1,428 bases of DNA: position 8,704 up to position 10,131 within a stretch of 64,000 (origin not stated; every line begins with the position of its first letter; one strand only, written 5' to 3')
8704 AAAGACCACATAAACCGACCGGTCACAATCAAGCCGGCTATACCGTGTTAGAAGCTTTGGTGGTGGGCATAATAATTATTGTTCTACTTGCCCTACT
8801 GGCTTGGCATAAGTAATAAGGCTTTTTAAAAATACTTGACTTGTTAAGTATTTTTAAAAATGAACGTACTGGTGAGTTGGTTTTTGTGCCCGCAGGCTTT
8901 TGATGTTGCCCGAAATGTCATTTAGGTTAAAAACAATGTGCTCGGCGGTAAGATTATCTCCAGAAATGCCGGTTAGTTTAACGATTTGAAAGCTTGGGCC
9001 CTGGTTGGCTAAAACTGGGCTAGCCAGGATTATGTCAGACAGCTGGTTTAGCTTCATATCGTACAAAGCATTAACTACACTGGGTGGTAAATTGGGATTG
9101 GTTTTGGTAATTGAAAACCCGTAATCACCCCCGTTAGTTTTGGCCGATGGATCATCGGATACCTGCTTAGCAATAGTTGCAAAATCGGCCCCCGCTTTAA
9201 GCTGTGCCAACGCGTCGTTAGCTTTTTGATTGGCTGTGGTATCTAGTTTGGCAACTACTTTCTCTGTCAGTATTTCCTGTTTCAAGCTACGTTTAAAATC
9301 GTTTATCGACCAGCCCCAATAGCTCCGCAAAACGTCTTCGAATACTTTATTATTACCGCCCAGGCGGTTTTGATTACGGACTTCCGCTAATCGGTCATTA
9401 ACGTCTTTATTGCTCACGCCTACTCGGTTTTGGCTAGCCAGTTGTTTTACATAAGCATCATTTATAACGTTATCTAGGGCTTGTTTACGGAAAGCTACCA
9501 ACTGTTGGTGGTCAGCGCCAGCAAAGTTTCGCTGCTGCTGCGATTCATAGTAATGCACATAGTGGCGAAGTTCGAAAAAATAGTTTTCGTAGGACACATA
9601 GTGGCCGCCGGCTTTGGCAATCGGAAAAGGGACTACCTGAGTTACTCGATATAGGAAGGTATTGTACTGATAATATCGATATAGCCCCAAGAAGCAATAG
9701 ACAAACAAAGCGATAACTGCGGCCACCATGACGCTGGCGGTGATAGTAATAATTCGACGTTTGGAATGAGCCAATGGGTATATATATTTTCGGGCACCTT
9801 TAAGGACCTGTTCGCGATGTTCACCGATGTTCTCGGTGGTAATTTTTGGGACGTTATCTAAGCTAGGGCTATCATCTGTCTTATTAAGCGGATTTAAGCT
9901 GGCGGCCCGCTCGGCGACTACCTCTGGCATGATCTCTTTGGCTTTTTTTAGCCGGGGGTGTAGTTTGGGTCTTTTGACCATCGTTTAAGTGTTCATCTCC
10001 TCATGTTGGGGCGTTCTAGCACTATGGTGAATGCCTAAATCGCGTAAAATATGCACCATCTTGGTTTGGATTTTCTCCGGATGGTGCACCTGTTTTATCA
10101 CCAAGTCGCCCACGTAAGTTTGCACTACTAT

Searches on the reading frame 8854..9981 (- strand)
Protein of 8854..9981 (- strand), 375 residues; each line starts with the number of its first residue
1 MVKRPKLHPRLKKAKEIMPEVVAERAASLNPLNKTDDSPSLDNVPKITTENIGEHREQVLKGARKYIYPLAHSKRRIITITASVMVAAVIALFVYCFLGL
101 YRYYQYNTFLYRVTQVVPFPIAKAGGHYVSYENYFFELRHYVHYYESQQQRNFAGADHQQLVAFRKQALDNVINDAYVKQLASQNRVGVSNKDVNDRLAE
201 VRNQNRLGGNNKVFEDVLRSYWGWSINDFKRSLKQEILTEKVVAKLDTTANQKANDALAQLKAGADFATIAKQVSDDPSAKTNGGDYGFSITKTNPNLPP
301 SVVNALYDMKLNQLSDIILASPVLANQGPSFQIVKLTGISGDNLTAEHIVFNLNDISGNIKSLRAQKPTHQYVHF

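Call 11: search_protein_families(library=pfam, proteins=[window:8854-9981:-], max_evalue=0.01)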
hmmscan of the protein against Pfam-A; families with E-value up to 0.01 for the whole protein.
window:8854-9981:- (375 aa): 6 families
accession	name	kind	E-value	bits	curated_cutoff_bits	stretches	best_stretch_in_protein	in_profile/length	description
PF13624.11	SurA_N_3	-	1.9e-14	54.3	27.2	1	80-242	12-161/162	SurA-like N-terminal domain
PF13616.12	Rotamase_3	-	4.2e-12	47.1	22.5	1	242-317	28-100/116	PPIC-type PPIASE domain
PF00639.27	Rotamase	-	5.8e-12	46.9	21.7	1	242-336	10-95/97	PPIC-type PPIASE domain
PF13623.11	SurA_N_2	-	4e-07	30.4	28.5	1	85-203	11-124/145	SurA-like N-terminal domain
PF09312.16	SurA_N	-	0.00076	20.1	30.8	1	162-242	40-117/118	SurA N-terminal domain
PF13145.12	Rotamase_2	-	0.005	18.1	27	1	248-320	29-96/121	PPIC-type PPIASE domain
